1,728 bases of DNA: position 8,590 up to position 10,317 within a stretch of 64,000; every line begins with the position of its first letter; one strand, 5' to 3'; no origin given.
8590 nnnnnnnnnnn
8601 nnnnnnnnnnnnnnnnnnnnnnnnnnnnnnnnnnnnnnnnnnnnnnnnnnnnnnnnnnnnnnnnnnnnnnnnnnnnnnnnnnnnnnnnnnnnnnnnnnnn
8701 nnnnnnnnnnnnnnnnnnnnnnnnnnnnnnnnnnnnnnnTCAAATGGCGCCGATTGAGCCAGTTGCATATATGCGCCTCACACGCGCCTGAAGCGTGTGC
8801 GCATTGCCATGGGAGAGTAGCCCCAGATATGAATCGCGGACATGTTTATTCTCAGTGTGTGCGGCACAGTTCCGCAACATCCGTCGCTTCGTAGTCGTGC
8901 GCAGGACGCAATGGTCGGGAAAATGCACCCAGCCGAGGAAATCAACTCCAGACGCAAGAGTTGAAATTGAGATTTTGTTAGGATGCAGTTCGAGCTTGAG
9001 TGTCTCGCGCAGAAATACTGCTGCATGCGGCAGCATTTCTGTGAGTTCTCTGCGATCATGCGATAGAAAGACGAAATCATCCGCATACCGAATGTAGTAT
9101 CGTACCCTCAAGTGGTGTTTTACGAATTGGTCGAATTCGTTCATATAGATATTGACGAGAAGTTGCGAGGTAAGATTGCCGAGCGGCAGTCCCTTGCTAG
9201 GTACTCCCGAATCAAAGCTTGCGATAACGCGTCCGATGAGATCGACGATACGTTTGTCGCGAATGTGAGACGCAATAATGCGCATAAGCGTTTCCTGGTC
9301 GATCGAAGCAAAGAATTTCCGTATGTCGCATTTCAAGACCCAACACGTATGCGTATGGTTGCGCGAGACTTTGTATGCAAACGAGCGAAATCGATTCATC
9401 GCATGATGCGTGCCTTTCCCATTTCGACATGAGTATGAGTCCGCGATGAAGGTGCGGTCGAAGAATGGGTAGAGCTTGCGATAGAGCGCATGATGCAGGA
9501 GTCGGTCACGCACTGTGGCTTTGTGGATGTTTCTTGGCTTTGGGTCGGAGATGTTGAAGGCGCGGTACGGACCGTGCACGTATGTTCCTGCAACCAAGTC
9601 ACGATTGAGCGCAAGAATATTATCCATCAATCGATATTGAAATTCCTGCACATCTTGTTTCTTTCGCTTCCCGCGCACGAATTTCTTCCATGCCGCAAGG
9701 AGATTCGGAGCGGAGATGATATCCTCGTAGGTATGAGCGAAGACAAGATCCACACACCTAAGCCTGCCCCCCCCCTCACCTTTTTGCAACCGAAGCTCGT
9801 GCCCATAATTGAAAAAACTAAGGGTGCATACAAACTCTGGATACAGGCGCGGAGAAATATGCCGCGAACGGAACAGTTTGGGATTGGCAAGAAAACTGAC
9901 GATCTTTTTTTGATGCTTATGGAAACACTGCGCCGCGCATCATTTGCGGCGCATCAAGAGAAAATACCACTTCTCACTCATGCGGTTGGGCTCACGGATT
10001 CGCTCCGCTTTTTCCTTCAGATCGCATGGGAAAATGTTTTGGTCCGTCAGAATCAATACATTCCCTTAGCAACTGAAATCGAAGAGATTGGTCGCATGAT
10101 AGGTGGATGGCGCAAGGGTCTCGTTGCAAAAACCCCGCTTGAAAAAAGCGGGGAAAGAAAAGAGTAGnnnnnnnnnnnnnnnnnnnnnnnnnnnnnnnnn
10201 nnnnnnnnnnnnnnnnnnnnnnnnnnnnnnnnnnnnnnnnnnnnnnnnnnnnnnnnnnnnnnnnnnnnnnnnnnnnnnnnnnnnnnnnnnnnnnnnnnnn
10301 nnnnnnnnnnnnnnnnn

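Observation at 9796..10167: Avd-like gene is antisense to RT/TR and wedged between them; start codons of avd and RT are divergent and nearly touching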

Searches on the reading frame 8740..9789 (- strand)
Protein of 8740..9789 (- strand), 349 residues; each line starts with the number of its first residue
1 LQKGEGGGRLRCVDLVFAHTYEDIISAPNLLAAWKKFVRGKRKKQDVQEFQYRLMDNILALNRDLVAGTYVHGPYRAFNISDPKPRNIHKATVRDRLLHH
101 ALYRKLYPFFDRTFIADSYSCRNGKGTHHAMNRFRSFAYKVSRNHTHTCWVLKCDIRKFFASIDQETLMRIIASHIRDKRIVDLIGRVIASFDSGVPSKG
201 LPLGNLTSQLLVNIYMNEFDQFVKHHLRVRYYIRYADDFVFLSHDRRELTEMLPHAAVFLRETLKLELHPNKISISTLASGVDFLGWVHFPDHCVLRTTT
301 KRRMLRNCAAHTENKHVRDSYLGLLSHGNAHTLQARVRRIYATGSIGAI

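Call 4: search_protein_families(library=pfam, proteins=[window:8740-9789:-], max_evalue=1)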
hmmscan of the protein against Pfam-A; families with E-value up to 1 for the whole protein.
window:8740-9789:- (349 aa): 1 family
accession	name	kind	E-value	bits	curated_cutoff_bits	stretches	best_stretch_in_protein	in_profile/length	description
PF00078.32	RVT_1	-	1.8e-25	90.3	29.6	1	84-287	8-203/205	Reverse transcriptase (RNA-dependent DNA polymerase)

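Call 5: search_protein_families(library=ncbifam, proteins=[window:8740-9789:-], max_evalue=1)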
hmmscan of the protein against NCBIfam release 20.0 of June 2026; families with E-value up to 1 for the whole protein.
window:8740-9789:- (349 aa): 10 families
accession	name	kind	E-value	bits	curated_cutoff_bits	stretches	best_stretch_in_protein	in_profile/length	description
TIGR04416.1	group_II_RT_mat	equivalog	9e-46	156.6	300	1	44-335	22-309/353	group II intron reverse transcriptase/maturase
NF041747.1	Drt3a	equivalog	1.6e-21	77.1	200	1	147-280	109-242/412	antiviral reverse transcriptase Drt3a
NF038233.2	retron_St85_RT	exception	7.5e-18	64.8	235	1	140-310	80-251/289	retron St85 family RNA-directed DNA polymerase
NF041746.1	Drt2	equivalog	9.7e-14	51.3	390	2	198-305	221-337/416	antiviral reverse transcriptase Drt2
NF042941.1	Retron_TIR_antiphage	equivalog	6.2e-08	31.8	600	1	129-253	73-193/464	TIR domain-containing anti-phage reverse transcriptase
NF041750.1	Drt5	equivalog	2.7e-07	29.9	550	1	122-251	101-227/484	antiviral reverse transcriptase Drt5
NF041749.1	Drt4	equivalog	2.3e-05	23.6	450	1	198-280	192-271/489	antiviral reverse transcriptase Drt4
TIGR04499.1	abortive_AbiA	subfamily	6.6e-05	21.8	250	1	127-242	124-251/615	AbiA family abortive infection protein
NF038237.1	retron_Ec67_fus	exception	0.00043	18.9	450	1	75-248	37-209/572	retron Ec67 family RNA-directed DNA polymerase/endonuclease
NF004703.2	PRK06041.1-1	equivalog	0.051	11.9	570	1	168-221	93-144/525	archaellar assembly protein ArlJ/FlaJ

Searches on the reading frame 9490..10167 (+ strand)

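Call 4: search_protein_families(library=pfam, proteins=[window:9490-10167:+], max_evalue=1)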
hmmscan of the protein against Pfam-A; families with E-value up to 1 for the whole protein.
window:9490-10167:+ (225 aa): 1 family
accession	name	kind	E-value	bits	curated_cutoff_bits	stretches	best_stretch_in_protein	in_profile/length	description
PF22296.2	bAvd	-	1.2e-09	39.1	40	1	118-210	15-106/107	bAvd-like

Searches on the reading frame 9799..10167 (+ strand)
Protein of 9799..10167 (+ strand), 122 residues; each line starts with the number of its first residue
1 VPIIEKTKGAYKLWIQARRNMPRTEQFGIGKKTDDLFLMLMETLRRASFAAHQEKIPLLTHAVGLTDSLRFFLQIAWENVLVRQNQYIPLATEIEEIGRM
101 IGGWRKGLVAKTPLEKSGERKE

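Call 4: search_protein_families(library=pfam, proteins=[window:9799-10167:+], max_evalue=1)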
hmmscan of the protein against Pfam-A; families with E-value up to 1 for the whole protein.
window:9799-10167:+ (122 aa): 2 families
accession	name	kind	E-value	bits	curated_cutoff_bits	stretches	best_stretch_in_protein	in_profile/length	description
PF22296.2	bAvd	-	2.5e-10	41.2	40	1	11-107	11-106/107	bAvd-like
PF05635.17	23S_rRNA_IVP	-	0.1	13.3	33.8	1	52-102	55-105/106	23S rRNA-intervening sequence protein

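Call 5: search_protein_families(library=ncbifam, proteins=[window:9799-10167:+], max_evalue=1)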
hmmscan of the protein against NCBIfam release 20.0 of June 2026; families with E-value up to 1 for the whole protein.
window:9799-10167:+ (122 aa): 3 families
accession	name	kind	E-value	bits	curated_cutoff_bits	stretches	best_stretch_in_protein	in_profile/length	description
NF033474.1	DivGenRetAVD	equivalog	2.6e-15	56.6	80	1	1-106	1-104/104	diversity-generating retroelement protein Avd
TIGR02436.1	TIGR02436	subfamily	0.067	13.4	24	1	53-106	52-106/109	four helix bundle protein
NF007123.0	PRK09564.1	equivalog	0.18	10.4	458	1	79-103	288-312/444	CoA-disulfide reductase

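Call 9: find_homologous_proteins(query=window:9799-10167:+)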
Query window:9799-10167:+ (122 aa): 37 proteins with E <= 0.001 among 41 candidates.
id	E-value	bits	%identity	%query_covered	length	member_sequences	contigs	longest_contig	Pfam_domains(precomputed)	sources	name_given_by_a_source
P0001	6.8e-60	218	100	84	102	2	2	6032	PF22296.3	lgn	-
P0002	9.1e-52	192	90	80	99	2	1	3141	PF22296.3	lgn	-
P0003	4.6e-49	183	70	100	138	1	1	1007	PF22296.3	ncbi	-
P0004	1.8e-40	156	65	98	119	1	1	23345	PF22296.3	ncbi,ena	ncbi:MAG: four helix bundle protein [Patescibacteria group bacterium]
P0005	1.2e-38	150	59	100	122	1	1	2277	PF22296.3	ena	-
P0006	2.7e-37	145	59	100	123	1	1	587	PF22296.3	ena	-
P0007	7.2e-37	144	59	98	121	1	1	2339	PF22296.3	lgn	-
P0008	8.8e-37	144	57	99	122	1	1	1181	PF22296.3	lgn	-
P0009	4.3e-35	138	56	98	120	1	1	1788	PF22296.3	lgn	-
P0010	1.3e-33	134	56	93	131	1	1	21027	PF22296.3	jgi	jgi:hypothetical protein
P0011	4.8e-32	128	55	93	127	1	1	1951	PF22296.3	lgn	-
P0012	3.1e-30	123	62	83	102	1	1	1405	PF22296.3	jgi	jgi:hypothetical protein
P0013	4.6e-30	122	61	80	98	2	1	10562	PF22296.3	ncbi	ncbi:MAG: four helix bundle protein, partial [Patescibacteria group bacterium]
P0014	2.4e-28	117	58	84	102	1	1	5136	PF22296.3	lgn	-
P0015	6.1e-27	112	56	76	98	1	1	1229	PF22296.3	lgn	-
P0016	1.7e-26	111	57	83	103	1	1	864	PF22296.3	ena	-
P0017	3.8e-26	109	56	81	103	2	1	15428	PF22296.3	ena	-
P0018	5.2e-26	109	58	76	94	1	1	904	PF22296.3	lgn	-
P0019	3.7e-25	106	57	76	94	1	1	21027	PF22296.3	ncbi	-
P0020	9.5e-25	105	52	75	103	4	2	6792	PF22296.3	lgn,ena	-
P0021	5.1e-24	103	53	84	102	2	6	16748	PF22296.3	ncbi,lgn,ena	-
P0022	2.8e-23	100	48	91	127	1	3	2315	PF22296.3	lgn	-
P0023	1.1e-22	98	43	93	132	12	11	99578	PF22296.3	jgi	-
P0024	3.1e-21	94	42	93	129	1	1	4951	PF22296.3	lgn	-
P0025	8.6e-21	92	41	91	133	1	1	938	PF22296.3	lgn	-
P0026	1.6e-20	91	43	93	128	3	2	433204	PF22296.3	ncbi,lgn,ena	ncbi:MAG: four helix bundle protein [Candidatus Paceibacterota bacterium]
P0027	2.9e-20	90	41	91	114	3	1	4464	PF22296.3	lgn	-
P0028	1.7e-19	88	46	78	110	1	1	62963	PF22296.3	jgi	jgi:hypothetical protein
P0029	2.0e-19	88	43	89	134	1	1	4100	PF22296.3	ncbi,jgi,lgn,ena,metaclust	metaclust:\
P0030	2.4e-19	88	46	83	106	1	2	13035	PF22296.3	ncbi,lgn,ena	-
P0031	4.3e-19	87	39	91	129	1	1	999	PF22296.3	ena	-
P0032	5.1e-19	86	41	89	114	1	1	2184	PF22296.3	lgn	-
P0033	6.0e-19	86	39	91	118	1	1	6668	PF22296.3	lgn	-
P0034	2.3e-18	84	43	85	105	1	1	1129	PF22296.3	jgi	jgi:hypothetical protein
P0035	3.5e-18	84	44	80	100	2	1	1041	PF22296.3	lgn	-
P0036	6.3e-18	83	41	85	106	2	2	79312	PF22296.3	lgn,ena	-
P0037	2.5e-12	65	35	87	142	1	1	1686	PF22296.3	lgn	-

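Call 12: find_related_loci(query=A2, collection=genome_contigs, flank=4000)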
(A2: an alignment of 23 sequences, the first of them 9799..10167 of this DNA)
Query A2 (122 aa) in genome_contigs; peptide patterns used: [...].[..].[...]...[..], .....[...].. (x = any residue, [..] = any of these).
599 stretches matched a pattern (row limit reached: there are more); 517 encode a relative of the query (tblastn E <= 1e-3); the best 80 are kept; 80 distinct loci.
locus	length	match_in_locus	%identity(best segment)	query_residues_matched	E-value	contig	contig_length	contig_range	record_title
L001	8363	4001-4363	65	1-122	5e-48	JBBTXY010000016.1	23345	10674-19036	MAG: Patescibacteria group bacterium isolate H51-bin041_1 H51_bin041_1_000000000016, whole genome shotgun sequence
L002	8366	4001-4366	55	1-122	2e-42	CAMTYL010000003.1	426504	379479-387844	MAG: uncultured bacterium isolate G04_MAG_00032 genome assembly, contig: G04_MAG_00032_000000000003, whole genome shotgu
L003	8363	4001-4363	57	1-121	2e-40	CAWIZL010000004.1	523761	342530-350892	MAG: Candidatus Doudnabacteria bacterium isolate MFD00964.bin.2.76 genome assembly, contig: contig_93270, whole genome s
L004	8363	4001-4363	50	1-121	5e-39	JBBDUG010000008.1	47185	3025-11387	MAG: Candidatus Paceibacterota bacterium isolate LejiaC_44_66 Lejia_C_1794_length_47185_cov_40, whole genome shotgun seq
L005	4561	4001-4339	52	1-113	1e-38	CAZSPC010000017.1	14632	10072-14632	MAG TPA_asm: uncultured Candidatus Saccharibacteria bacterium isolate SRP167671_co2_252 genome assembly, contig: NODE_54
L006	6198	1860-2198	52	1-113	8e-39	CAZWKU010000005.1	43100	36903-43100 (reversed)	MAG TPA_asm: uncultured Candidatus Saccharibacteria bacterium isolate ERP113451_co3_431 genome assembly, contig: NODE_48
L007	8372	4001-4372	47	1-122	1e-38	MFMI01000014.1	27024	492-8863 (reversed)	MAG: Candidatus Kaiserbacteria bacterium RIFCSPLOWO2_02_FULL_54_13 rifcsplowo2_02_scaffold_3190, whole genome shotgun se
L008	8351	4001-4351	51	2-122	2e-38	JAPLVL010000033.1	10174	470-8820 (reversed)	MAG: Candidatus Berkelbacteria bacterium isolate LacPavin_0818_WC55_MAG_43_8 LacPavin_0818_WC55_scaffold_920825, whole g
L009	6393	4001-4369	49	1-122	6e-38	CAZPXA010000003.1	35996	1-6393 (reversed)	MAG TPA_asm: uncultured Candidatus Saccharibacteria bacterium isolate binchicken_co134_412 genome assembly, contig: NODE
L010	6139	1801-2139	52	1-113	2e-37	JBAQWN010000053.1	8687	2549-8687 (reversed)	MAG: Minisyncoccia bacterium isolate MFD03290_ilm_asm_bin3 k127_306883, whole genome shotgun sequence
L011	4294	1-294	61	25-122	5e-37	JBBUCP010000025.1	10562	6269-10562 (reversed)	MAG: Patescibacteria group bacterium isolate H52-bin124_1 H52_bin124_1_000000000025, whole genome shotgun sequence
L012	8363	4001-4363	56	1-121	1e-36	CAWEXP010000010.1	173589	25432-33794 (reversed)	MAG: Candidatus Kaiserbacteria bacterium isolate MFD04780.bin.1.84 genome assembly, contig: contig_47547, whole genome s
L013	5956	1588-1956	49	1-122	1e-36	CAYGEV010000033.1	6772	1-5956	MAG TPA_asm: uncultured Candidatus Saccharibacteria bacterium isolate ERP113451_co3_20 genome assembly, contig: NODE_103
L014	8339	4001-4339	56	1-113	4e-36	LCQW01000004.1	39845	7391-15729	MAG: Candidatus Kaiserbacteria bacterium GW2011_GWA2_52_12 UY67_C0004, whole genome shotgun sequence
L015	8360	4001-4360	47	2-121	5e-36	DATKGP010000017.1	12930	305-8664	MAG TPA_asm: Candidatus Saccharimonadales bacterium isolate SMAG_U14554 k141_50022, whole genome shotgun sequence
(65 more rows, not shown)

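Call 38: search_solved_structures(query=A2, max_evalue=1, show_alignments=1)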
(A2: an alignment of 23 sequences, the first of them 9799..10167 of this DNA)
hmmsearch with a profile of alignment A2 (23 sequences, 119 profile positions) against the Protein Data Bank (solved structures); distinct sequences matched with E-value up to 1: 2.
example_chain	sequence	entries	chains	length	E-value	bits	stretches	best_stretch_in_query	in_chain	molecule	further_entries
6zz6_A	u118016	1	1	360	0.24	14.4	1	46-101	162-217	Structural maintenance of chromosomes protein 1,Structural maintenance of chromosomes prot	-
4dwl_A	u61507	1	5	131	0.87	12.6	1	48-113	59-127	Bbp7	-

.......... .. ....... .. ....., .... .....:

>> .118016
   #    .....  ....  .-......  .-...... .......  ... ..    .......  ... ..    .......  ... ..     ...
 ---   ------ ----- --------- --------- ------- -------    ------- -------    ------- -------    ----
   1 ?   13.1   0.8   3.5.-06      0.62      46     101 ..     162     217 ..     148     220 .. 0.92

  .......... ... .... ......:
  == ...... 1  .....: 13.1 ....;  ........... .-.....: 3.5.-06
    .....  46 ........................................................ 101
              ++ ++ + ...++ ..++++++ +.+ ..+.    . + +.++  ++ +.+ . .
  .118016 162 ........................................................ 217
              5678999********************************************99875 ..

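Call 40: find_encoding_contigs(protein=P0001, flank=3000, max_places=10)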
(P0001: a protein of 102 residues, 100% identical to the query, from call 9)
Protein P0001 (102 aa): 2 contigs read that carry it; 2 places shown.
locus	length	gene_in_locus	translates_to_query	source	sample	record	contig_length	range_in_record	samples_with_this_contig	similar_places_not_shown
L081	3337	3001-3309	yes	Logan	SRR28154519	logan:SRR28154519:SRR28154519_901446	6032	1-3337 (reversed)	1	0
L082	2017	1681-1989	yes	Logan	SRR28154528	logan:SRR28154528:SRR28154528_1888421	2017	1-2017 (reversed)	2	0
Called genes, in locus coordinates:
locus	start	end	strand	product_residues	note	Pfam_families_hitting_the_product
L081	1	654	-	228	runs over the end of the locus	-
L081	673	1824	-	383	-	PF06723:MreB_Mbl (faint), PF11104:PilM_2, PF14450:FtsA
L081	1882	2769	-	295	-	PF00078:RVT_1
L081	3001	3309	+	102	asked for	PF22296:bAvd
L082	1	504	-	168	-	?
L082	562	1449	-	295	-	PF00078:RVT_1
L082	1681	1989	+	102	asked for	PF22296:bAvd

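Call 41: find_encoding_contigs(protein=P0002, flank=3000, max_places=10)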
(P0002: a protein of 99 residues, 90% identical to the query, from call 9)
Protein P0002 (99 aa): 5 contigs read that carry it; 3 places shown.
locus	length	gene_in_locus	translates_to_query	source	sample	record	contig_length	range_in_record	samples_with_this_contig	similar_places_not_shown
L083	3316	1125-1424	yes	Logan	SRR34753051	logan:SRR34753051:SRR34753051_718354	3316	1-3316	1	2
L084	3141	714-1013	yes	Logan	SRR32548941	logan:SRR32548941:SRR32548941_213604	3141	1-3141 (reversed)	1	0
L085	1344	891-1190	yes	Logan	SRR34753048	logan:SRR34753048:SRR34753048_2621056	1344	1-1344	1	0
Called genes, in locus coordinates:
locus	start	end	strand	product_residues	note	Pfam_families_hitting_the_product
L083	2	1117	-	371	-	PF00078:RVT_1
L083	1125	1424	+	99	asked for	PF22296:bAvd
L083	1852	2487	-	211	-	-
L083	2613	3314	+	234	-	?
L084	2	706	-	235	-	?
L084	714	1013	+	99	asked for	PF22296:bAvd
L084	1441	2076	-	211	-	-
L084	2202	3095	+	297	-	PF01527:HTH_Tnp_1 (faint), PF13384:HTH_23 (weak), PF13936:HTH_38 (faint), PF00665:rve, PF13683:rve_3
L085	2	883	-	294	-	?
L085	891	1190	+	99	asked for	PF22296:bAvd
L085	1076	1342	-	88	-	?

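Call 45: predict_structure(alignment_id=A2)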
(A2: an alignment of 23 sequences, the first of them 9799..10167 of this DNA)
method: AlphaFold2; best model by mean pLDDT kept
length: 122 residues; sequences in the alignment: 23
mean_pLDDT: 91.8   pTM: 0.82
mean pLDDT of the five models: 91.8, 91.6, 91.4, 91.1, 85.3
residues with pLDDT >= 90: 103; 70-90: 8; 50-70: 4; < 50: 7
segments of 3 or more residues with pLDDT < 50: 116-122
pLDDT, mean of each block of 10 residues (from residue 1): 94 96 96 98 97 94 98 97 97 98 92 55 43
secondary structure, 60 per line:
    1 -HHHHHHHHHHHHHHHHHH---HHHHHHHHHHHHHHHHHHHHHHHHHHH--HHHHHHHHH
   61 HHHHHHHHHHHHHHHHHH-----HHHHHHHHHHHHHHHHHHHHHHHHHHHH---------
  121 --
elements in order: H2-19 H23-49 H52-78 H84-111

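Call 49: fold_search(model_id=the predicted structure, library=pdb)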
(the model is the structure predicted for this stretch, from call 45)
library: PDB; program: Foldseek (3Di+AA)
matches with E <= 10: 712; with E <= 0.001: 5
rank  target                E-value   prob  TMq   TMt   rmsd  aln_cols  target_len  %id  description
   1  4dwl_D                2.6e-04  1.00  0.80  0.91   1.6       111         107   20  Avd molecule from Bordetella bacteriophage DGR (released 2013-02-27)
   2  4dwl_C                4.7e-04  1.00  0.82  0.90   1.5       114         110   19  Avd molecule from Bordetella bacteriophage DGR (released 2013-02-27)
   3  2gsc_E                5.3e-04  1.00  0.82  0.89   1.2       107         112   10  Crystal Structure of the Conserved Hypothetical Cytosolic Protein Xcc0516 from Xanthomonas campestris (released 2006-10-03)
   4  2gsc_B                5.6e-04  1.00  0.83  0.86   1.4       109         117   12  Crystal Structure of the Conserved Hypothetical Cytosolic Protein Xcc0516 from Xanthomonas campestris (released 2006-10-03)
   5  2gsc_D                7.4e-04  1.00  0.76  0.80   2.7       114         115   13  Crystal Structure of the Conserved Hypothetical Cytosolic Protein Xcc0516 from Xanthomonas campestris (released 2006-10-03)
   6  8ube_D                1.2e-03  1.00  0.77  0.84   2.2       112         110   19  Diversity-generating retroelement (DGR) ribonucleoprotein reverse transcriptase - Resting State 1a (released 2024-10-23)
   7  4dwl_E                1.3e-03  1.00  0.80  0.88   1.7       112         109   20  Avd molecule from Bordetella bacteriophage DGR (released 2013-02-27)
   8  8ubb_D                1.4e-03  1.00  0.75  0.84   2.2       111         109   19  Diversity-generating retroelement (DGR) ribonucleoprotein reverse transcriptase - Active State (N-empty) 1b (released 2024-10-23)
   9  2rld_E                1.9e-03  1.00  0.76  0.85   2.2       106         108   15  CRYSTAL STRUCTURE OF A PROTEIN WITH UNKNOWN FUNCTION FROM S23 RIBOSOMAL PROTEIN FAMILY (BT_0352) FROM BACTEROIDES THET (released 2007-10-30)
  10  2gsc_A                2.4e-03  1.00  0.85  0.91   1.1       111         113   11  Crystal Structure of the Conserved Hypothetical Cytosolic Protein Xcc0516 from Xanthomonas campestris (released 2006-10-03)
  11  4dwl_B                2.5e-03  1.00  0.78  0.86   1.9       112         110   19  Avd molecule from Bordetella bacteriophage DGR (released 2013-02-27)
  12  8ub7_E                2.6e-03  1.00  0.76  0.84   2.0       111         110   20  Diversity-generating retroelement (DGR) ribonucleoprotein reverse transcriptase - Active state (N-occupied) (released 2024-10-23)
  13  8ub7_D                2.6e-03  1.00  0.77  0.84   2.2       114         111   19  Diversity-generating retroelement (DGR) ribonucleoprotein reverse transcriptase - Active state (N-occupied) (released 2024-10-23)
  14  2rld_B                2.9e-03  1.00  0.76  0.82   2.2       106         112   15  CRYSTAL STRUCTURE OF A PROTEIN WITH UNKNOWN FUNCTION FROM S23 RIBOSOMAL PROTEIN FAMILY (BT_0352) FROM BACTEROIDES THET (released 2007-10-30)
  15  4dwl_A                3.7e-03  1.00  0.75  0.83   2.2       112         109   20  Avd molecule from Bordetella bacteriophage DGR (released 2013-02-27)
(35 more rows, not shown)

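Call 59: find_encoding_contigs(protein=P0023, flank=1500, max_places=10)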
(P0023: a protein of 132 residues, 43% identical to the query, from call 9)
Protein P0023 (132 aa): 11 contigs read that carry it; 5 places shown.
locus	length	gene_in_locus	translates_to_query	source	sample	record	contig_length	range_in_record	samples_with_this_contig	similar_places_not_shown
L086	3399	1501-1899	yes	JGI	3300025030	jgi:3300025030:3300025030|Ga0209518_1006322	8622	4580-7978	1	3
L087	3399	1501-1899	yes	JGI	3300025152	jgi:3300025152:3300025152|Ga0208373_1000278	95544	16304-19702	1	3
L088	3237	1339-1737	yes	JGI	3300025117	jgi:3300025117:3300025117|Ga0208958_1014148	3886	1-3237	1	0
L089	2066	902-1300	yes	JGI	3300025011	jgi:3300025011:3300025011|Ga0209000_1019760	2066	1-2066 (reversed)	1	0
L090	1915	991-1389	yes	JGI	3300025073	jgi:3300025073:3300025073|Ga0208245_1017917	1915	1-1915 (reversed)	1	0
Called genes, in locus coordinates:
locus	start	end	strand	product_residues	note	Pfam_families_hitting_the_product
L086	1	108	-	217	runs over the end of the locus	PF07603:Lcl_C, PF05689:InvE_AD (weak)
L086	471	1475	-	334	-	PF00078:RVT_1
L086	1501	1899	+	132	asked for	PF22296:bAvd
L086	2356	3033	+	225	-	-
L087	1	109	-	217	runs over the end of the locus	PF07603:Lcl_C, PF05689:InvE_AD (weak)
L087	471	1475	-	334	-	PF00078:RVT_1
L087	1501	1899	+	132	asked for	PF22296:bAvd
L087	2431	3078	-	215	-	-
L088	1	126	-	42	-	?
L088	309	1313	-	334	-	PF00078:RVT_1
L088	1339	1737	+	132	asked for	PF22296:bAvd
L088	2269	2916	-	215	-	-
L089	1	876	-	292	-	?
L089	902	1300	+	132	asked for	PF22296:bAvd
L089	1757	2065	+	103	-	?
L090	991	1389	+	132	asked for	PF22296:bAvd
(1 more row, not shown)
